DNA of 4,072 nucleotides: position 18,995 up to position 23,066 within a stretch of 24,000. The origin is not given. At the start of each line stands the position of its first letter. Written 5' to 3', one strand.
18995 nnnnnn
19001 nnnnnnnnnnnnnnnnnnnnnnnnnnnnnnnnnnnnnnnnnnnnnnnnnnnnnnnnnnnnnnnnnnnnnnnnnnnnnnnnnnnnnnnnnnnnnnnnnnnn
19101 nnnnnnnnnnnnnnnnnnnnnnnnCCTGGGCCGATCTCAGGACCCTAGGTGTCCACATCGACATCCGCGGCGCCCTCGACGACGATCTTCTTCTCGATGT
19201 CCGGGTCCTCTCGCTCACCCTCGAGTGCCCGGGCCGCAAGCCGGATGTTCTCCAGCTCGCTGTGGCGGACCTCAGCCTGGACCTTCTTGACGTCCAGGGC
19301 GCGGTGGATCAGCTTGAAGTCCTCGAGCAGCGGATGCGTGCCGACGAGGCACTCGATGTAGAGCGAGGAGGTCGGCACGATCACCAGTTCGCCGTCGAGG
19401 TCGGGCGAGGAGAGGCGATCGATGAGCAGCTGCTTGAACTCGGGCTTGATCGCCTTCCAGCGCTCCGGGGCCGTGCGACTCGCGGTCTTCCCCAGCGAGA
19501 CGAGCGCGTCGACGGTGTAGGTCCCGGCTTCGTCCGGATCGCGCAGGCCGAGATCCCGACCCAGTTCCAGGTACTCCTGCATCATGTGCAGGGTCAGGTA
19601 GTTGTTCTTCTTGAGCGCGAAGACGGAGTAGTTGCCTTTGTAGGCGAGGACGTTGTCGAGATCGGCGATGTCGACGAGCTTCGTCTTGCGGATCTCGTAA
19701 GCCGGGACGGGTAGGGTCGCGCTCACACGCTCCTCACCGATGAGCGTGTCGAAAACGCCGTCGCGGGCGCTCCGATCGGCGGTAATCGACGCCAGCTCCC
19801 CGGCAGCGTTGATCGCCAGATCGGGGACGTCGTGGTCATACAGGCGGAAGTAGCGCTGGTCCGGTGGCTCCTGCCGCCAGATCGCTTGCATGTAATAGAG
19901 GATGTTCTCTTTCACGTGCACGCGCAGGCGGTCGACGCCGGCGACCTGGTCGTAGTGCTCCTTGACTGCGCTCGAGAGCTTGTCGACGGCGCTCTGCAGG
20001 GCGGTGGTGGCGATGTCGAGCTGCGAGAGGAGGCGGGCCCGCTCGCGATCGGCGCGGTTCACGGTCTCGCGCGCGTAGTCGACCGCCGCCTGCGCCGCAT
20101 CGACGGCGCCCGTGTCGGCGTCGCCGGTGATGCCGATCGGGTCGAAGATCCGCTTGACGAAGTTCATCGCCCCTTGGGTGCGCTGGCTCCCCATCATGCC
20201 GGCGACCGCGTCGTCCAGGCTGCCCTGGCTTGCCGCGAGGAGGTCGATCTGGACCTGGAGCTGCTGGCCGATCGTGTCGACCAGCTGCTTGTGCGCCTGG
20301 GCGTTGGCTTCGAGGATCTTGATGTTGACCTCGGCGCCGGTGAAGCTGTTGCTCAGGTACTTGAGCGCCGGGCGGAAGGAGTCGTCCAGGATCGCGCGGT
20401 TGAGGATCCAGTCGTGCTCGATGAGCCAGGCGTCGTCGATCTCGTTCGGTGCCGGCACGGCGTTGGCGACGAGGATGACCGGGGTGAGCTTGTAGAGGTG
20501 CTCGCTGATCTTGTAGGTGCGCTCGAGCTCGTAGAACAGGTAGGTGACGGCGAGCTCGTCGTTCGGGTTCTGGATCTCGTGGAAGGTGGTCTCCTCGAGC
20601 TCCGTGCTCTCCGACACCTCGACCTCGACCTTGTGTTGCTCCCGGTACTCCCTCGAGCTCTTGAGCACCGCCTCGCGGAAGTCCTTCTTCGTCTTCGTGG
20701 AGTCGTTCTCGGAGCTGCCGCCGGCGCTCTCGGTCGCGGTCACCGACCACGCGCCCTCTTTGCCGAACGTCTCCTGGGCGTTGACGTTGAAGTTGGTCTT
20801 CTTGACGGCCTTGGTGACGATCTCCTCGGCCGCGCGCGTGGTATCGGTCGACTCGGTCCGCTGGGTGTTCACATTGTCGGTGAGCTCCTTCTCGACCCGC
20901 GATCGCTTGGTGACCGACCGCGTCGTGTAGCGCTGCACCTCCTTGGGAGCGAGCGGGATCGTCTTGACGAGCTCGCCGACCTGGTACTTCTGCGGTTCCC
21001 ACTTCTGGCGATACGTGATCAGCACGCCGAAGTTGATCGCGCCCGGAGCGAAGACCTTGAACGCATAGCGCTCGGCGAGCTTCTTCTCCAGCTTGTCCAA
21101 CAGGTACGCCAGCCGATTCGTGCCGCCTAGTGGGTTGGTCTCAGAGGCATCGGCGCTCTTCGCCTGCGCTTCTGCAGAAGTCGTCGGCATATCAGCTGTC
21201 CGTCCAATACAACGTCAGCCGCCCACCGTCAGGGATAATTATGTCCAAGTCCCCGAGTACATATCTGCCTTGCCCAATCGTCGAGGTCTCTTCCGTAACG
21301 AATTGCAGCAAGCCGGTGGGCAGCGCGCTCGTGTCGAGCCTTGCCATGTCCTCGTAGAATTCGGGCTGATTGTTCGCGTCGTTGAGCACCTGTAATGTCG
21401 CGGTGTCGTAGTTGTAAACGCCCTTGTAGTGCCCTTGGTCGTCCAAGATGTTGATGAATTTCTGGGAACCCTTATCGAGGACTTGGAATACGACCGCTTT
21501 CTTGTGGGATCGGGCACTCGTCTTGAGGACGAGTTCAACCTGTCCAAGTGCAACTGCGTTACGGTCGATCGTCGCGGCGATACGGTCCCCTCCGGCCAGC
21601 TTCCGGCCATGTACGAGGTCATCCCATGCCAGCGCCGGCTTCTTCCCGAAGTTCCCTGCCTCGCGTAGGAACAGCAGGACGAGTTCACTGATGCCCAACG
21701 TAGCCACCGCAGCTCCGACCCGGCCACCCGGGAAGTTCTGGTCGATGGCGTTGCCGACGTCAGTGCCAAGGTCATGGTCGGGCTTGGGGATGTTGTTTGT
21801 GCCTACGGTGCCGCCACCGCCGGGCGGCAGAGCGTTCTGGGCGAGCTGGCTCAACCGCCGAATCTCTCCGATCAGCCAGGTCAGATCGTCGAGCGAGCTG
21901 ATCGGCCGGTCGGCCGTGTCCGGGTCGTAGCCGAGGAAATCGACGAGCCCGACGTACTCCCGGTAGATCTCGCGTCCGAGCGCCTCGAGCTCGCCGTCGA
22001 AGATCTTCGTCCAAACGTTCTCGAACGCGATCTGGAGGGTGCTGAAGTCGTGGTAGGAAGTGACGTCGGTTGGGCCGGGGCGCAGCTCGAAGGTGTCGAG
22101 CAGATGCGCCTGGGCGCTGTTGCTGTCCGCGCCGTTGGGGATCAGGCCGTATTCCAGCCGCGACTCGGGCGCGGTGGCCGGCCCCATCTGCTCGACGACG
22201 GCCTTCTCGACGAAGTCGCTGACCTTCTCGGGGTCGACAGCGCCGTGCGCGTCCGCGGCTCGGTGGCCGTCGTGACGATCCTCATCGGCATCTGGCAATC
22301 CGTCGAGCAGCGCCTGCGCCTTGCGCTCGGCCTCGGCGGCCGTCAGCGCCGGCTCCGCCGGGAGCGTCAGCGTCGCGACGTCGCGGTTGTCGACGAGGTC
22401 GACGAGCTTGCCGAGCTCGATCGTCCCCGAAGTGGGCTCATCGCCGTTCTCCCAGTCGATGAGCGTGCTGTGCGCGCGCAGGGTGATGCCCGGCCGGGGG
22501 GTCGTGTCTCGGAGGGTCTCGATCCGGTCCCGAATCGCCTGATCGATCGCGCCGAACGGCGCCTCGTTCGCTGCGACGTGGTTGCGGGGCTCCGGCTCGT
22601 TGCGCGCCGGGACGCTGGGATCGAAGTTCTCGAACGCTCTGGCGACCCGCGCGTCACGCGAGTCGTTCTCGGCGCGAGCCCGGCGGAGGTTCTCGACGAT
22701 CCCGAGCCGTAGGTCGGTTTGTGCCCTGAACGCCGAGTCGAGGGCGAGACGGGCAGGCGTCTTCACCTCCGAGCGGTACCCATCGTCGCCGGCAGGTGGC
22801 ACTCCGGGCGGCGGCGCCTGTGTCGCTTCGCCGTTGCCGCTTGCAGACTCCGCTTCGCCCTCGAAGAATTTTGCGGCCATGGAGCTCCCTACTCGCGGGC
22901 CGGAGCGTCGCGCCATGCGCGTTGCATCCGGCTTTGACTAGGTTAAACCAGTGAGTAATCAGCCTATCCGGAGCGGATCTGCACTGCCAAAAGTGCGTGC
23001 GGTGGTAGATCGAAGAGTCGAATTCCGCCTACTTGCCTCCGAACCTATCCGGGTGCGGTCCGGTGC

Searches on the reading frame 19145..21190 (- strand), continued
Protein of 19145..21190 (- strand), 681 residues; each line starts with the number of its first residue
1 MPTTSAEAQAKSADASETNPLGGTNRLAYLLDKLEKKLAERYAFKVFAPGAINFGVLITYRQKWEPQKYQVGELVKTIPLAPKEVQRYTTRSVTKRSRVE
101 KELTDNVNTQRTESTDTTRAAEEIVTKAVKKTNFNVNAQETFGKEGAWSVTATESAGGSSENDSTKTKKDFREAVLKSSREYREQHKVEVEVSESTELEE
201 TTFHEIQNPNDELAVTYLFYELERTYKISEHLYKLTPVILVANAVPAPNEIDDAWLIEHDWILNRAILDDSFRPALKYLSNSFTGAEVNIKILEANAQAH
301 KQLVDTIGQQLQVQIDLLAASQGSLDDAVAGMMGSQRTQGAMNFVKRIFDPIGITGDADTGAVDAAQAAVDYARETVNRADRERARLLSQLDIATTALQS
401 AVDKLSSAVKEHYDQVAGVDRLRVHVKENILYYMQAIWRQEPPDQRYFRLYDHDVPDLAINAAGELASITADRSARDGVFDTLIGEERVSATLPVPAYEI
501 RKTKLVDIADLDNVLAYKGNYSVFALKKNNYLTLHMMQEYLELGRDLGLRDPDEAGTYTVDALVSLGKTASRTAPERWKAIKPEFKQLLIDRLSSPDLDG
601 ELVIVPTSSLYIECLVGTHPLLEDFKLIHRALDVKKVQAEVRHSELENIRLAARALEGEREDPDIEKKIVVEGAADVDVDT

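Call 72: search_solved_structures(query=A4, max_evalue=10, show_alignments=2)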
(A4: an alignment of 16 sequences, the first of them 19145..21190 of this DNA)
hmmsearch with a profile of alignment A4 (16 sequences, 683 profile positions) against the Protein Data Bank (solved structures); distinct sequences matched with E-value up to 10: 1.
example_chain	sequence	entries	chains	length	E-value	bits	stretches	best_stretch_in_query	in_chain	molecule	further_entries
5nx6_A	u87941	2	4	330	1.4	10.1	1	360-425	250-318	Pentalenene synthase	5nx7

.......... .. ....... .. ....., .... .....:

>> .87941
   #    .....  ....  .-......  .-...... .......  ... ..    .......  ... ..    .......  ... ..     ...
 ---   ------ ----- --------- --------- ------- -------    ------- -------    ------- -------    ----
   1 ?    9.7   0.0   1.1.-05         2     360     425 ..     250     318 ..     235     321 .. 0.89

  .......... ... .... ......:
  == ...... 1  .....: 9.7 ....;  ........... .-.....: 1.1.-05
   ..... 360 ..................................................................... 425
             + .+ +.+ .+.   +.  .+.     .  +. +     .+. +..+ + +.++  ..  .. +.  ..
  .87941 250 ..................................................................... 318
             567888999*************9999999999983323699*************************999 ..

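Call 76: search_protein_families(library=pfam, proteins=[L011:11021-12802:+, L011:12771-13148:+, L011:13100-13534:+, L012:8060-9616:+, L012:9882-10148:+, L013:8029-9408:+, L013:10038-10802:+, L014:2901-4250:+], max_evalue=0.1)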
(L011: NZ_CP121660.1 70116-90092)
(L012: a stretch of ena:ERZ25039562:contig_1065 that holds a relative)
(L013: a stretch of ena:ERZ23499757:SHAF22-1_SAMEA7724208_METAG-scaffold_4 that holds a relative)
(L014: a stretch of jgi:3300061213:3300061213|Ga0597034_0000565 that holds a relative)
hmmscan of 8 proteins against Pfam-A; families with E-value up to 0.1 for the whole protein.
L011:11021-12802:+ (593 aa): 2 families
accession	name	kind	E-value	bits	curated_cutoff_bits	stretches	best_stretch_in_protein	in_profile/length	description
PF14449.11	PT-TG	-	1.6e-13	50.8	23.5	1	193-248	4-59/68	Pre-toxin TG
PF03295.19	Pox_TAA1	-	0.041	14.2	27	1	476-511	18-53/63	Poxvirus trans-activator protein A1 C-terminal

L011:12771-13148:+ (125 aa): 0 families

L011:13100-13534:+ (144 aa): 0 families

L012:8060-9616:+ (518 aa): 2 families
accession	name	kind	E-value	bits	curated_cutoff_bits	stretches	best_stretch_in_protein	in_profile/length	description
PF19136.5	DUF5819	-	0.024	15.6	27.1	0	405-497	73-160/169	Family of unknown function (DUF5819)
PF05266.19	DUF724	-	0.095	13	38.4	0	358-415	88-145/188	Protein of unknown function (DUF724)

L012:9882-10148:+ (88 aa): 0 families

L013:8029-9408:+ (459 aa): 0 families

L013:10038-10802:+ (254 aa): 1 family
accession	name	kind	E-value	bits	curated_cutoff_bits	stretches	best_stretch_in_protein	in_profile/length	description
PF18933.6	PsbP_2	-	0.0073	16.8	27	1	66-97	34-65/184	PsbP-like protein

L014:2901-4250:+ (449 aa): 0 families

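Call 85: find_related_loci(query=A4, collection=viral_contigs, flank=8000)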
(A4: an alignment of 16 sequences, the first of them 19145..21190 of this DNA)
Query A4 (681 aa) in viral_contigs; peptide patterns used: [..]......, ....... (x = any residue, [..] = any of these).
35 stretches matched a pattern, but none encodes a relative of the query by tblastn (E <= 1e-3).

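Call 99: find_related_loci(query=A4, collection=metagenome_contigs, flank=7000)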
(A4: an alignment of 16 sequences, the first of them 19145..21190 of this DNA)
Query A4 (681 aa) in metagenome_contigs; peptide patterns used: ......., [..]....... (x = any residue, [..] = any of these).
372 stretches matched a pattern; 236 encode a relative of the query (tblastn E <= 1e-3); the best 80 are kept; 80 distinct loci.
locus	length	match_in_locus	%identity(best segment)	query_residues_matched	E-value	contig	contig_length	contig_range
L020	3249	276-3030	84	1-681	0e+0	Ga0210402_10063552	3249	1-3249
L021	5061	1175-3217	85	1-681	0e+0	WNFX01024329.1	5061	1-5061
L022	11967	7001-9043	84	1-681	0e+0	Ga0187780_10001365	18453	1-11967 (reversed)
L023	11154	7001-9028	78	1-675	0e+0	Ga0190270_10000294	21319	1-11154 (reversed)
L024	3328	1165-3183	76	1-673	0e+0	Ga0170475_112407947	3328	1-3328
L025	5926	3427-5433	73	5-673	0e+0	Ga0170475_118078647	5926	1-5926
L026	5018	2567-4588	67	10-681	0e+0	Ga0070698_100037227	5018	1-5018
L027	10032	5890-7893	67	10-676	0e+0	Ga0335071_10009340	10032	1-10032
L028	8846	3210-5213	67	10-676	0e+0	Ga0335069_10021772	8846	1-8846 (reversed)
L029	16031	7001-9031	65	10-678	0e+0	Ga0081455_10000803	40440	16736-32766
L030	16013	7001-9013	64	11-677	0e+0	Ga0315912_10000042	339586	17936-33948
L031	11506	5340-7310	65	19-672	0e+0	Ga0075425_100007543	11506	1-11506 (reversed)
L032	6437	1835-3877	64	3-680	0e+0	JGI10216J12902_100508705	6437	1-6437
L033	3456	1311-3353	65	1-681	0e+0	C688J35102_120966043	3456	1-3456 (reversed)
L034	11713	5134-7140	64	1-674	0e+0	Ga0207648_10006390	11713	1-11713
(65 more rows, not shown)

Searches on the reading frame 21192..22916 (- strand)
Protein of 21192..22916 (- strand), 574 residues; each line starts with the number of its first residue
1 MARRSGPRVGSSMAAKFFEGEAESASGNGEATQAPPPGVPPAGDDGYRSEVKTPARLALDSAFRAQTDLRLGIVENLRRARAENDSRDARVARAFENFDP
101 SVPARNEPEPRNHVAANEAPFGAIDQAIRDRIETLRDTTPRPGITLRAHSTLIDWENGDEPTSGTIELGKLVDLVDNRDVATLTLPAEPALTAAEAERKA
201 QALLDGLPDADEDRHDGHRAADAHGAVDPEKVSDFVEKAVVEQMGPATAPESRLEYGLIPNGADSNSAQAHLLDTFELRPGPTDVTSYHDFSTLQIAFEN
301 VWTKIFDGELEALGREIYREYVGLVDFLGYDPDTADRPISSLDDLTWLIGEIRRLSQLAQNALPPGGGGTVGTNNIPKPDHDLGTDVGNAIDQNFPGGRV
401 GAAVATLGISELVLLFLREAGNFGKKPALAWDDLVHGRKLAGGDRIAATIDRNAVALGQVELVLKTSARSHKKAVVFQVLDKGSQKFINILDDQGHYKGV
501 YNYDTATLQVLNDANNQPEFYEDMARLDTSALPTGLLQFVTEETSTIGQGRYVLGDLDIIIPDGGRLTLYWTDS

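Call 3: search_protein_families(library=pfam, proteins=[window:21192-22916:-], max_evalue=1)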
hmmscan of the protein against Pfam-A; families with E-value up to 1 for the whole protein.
window:21192-22916:- (574 aa): 0 families

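Call 4: search_protein_families(library=padloc, proteins=[window:21192-22916:-], max_evalue=1)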
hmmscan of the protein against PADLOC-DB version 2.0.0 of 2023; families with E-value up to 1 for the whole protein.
window:21192-22916:- (574 aa): 0 families

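Call 5: search_protein_families(library=ncbifam, proteins=[window:21192-22916:-], max_evalue=1)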
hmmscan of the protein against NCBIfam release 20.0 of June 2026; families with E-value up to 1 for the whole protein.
window:21192-22916:- (574 aa): 0 families

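Call 37: search_protein_families(library=phrogs, proteins=[window:21192-22916:-], max_evalue=0.1)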
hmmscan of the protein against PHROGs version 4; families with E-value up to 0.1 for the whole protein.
window:21192-22916:- (574 aa): 0 families
